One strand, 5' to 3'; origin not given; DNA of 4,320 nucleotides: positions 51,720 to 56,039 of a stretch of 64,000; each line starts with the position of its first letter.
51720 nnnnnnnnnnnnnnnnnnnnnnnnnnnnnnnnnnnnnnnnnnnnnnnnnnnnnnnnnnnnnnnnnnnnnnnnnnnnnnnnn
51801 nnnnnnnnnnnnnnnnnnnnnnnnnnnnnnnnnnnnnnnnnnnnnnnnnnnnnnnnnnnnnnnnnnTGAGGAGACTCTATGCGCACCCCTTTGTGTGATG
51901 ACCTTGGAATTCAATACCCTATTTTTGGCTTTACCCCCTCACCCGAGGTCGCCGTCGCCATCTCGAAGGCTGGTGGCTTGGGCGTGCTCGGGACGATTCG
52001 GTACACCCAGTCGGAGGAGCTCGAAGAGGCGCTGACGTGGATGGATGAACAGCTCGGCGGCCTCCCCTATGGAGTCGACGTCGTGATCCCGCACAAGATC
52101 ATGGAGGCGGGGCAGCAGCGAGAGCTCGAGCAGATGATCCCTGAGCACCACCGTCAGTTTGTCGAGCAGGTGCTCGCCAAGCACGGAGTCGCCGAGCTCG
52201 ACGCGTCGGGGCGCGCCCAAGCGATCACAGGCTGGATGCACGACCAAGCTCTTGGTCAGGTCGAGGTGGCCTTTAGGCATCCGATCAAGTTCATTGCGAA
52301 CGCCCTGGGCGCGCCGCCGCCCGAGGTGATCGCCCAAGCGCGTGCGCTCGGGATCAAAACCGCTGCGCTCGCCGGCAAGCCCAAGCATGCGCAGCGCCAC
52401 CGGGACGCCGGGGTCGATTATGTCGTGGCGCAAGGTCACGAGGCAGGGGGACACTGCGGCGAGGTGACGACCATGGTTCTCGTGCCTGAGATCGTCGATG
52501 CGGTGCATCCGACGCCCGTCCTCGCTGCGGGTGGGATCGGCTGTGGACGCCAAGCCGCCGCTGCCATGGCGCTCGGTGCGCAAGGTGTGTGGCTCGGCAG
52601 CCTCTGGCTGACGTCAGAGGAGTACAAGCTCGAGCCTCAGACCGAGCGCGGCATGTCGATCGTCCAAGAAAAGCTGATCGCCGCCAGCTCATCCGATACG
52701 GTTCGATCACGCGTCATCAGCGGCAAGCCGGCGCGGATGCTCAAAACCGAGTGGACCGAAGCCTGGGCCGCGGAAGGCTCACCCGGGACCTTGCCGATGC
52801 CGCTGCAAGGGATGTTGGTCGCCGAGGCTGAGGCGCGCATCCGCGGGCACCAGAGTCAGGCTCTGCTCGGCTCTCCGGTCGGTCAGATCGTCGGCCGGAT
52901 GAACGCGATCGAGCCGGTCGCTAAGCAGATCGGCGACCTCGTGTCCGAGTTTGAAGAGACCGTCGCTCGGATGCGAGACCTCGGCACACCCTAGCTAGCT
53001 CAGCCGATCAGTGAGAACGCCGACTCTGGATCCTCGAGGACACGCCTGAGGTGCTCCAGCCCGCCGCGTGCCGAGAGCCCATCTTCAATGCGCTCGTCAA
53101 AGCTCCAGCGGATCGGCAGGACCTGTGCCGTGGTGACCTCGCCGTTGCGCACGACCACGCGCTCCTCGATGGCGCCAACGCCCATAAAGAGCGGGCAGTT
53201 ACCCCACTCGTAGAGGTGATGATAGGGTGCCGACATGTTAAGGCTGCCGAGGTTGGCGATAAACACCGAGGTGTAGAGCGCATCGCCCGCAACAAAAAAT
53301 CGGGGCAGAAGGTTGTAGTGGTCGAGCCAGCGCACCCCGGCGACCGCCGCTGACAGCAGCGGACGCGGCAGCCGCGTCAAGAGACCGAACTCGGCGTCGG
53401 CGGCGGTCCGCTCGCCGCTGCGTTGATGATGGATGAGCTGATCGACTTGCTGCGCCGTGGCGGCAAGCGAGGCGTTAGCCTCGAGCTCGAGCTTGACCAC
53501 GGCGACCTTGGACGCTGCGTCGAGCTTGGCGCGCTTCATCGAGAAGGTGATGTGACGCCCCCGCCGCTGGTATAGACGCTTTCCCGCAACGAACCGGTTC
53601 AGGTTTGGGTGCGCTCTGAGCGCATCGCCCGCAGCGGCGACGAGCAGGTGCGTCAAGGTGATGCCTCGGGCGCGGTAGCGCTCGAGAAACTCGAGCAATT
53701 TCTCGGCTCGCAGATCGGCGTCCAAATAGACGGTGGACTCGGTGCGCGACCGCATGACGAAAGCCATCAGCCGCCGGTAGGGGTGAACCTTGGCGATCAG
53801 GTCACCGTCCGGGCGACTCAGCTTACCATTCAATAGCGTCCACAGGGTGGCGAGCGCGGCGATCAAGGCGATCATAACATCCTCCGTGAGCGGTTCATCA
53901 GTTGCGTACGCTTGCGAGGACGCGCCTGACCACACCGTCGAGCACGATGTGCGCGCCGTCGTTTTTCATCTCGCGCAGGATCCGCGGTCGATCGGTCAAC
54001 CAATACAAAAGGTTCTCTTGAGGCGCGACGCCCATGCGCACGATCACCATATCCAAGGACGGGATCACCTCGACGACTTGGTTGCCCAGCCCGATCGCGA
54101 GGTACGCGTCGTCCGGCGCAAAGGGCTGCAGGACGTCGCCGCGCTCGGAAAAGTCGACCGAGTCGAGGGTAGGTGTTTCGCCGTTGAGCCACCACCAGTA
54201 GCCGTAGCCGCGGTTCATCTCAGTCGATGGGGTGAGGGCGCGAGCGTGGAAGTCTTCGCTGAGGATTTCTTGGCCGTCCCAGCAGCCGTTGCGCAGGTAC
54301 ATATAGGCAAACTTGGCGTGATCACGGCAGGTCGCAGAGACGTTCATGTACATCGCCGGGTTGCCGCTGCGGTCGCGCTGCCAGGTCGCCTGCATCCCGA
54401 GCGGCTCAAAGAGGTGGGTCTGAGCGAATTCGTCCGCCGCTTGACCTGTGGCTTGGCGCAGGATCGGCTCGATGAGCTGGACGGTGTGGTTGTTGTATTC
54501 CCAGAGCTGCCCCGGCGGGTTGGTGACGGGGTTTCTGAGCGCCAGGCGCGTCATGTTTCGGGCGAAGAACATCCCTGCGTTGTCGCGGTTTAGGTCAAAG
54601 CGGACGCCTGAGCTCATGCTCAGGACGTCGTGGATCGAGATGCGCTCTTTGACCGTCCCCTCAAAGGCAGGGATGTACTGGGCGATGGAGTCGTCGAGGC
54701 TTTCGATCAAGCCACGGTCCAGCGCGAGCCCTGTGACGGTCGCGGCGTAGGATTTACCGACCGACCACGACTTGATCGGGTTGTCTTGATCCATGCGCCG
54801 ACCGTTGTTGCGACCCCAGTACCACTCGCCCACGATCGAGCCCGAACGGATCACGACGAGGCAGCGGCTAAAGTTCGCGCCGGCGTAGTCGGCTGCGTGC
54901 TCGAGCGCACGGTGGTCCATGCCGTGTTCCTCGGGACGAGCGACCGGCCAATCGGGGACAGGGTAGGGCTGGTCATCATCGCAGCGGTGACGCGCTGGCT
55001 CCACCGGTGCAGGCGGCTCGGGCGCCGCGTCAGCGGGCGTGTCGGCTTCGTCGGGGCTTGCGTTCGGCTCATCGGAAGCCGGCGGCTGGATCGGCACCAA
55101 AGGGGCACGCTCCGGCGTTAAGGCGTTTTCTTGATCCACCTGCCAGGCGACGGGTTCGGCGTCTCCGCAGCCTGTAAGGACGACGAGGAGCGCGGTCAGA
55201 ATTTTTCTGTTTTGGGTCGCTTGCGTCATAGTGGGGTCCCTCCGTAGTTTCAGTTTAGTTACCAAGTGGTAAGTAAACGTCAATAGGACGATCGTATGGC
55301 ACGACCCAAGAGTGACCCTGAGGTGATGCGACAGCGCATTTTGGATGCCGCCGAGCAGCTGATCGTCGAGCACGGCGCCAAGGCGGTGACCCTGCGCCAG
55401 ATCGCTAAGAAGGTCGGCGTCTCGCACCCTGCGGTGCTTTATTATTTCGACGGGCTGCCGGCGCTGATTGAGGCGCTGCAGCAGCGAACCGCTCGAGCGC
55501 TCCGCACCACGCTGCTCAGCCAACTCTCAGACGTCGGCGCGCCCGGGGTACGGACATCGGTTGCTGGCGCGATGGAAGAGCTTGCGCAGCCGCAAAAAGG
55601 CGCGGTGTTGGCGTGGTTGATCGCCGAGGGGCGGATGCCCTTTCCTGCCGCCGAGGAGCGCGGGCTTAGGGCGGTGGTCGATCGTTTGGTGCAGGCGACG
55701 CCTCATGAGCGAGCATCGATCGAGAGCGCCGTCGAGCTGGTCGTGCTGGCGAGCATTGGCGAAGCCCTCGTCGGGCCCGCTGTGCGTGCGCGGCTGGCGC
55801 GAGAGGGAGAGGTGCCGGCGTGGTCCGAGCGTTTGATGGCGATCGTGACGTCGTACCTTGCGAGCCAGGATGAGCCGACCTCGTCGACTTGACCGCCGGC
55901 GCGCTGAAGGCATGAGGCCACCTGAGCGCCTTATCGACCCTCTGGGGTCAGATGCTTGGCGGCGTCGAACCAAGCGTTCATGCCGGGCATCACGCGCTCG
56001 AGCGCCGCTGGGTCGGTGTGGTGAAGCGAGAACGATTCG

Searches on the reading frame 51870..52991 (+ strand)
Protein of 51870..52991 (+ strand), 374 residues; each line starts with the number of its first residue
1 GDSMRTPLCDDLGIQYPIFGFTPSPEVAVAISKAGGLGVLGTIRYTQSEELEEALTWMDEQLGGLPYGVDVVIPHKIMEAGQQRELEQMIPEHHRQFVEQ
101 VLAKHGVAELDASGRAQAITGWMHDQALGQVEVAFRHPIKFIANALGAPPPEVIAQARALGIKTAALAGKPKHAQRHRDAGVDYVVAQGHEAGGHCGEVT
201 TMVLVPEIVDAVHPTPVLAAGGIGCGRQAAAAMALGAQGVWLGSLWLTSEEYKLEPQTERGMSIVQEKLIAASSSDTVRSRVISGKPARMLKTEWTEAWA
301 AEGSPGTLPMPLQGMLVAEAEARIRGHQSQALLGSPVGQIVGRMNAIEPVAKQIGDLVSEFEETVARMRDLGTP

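Call 51: search_protein_families(library=pfam, proteins=[window:51870-52991:+], max_evalue=0.001)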
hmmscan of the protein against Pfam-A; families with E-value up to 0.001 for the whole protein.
window:51870-52991:+ (374 aa): 4 families
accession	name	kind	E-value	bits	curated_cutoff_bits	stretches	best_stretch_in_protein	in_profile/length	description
PF03060.21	NMO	-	2.3e-38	132.9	28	1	14-359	14-330/331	Nitronate monooxygenase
PF01070.24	FMN_dh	-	3.1e-09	36.8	24.9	1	171-267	229-326/350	FMN-dependent dehydrogenase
PF05690.20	ThiG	-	0.00012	21.9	23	1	172-243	135-204/247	Thiazole biosynthesis protein ThiG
PF00478.31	IMPDH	-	0.00046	19.7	25.6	0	210-261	203-254/345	IMP dehydrogenase / GMP reductase domain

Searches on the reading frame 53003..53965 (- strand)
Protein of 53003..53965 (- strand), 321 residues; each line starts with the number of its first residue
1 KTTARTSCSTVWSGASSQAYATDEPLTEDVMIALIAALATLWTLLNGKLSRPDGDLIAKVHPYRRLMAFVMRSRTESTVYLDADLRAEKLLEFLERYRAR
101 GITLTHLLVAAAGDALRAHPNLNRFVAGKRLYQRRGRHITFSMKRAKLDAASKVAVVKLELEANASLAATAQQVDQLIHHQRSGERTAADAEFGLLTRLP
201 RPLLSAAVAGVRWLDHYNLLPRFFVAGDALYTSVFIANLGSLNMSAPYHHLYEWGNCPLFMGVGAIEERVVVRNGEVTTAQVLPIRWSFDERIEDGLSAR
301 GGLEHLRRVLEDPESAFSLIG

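Call 51: search_protein_families(library=pfam, proteins=[window:53003-53965:-], max_evalue=0.001)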
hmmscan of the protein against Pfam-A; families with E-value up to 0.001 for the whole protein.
window:53003-53965:- (321 aa): 1 family
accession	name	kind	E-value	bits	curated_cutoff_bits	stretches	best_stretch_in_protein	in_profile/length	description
PF00198.28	2-oxoacid_dh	-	3.7e-16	59.7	23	2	261-317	175-231/232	2-oxoacid dehydrogenases acyltransferase (catalytic domain)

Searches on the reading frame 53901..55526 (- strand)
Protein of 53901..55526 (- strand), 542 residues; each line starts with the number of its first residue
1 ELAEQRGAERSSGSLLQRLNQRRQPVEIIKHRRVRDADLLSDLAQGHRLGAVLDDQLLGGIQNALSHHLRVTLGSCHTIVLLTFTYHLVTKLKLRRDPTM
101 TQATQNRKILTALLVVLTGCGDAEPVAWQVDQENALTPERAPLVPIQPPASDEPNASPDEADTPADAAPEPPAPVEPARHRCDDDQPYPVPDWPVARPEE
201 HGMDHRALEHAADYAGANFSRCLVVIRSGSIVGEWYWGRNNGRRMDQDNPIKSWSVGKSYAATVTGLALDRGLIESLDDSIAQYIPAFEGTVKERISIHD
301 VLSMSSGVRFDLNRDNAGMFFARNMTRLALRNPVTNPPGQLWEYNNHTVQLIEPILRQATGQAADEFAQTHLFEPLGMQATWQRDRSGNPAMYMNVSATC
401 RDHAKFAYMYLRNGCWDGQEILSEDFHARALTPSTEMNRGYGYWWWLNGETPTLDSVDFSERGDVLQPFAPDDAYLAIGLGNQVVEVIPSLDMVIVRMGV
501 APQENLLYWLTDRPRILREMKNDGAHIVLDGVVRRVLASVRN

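Call 52: search_protein_families(library=pfam, proteins=[window:53901-55526:-], max_evalue=0.001)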
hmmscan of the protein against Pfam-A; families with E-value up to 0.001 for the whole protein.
window:53901-55526:- (542 aa): 1 family
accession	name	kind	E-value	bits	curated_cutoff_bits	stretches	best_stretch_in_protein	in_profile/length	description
PF00144.29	Beta-lactamase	-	1.6e-32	113.4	27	1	223-498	19-307/329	Beta-lactamase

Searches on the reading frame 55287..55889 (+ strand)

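Call 52: search_protein_families(library=pfam, proteins=[window:55287-55889:+], max_evalue=0.001)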
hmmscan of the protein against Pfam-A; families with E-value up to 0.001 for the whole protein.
window:55287-55889:+ (201 aa): 1 family
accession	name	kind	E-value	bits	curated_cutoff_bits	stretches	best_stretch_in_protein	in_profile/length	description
PF00440.29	TetR_N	-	1.5e-12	47.6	24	1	18-63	1-46/47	Bacterial regulatory proteins, tetR family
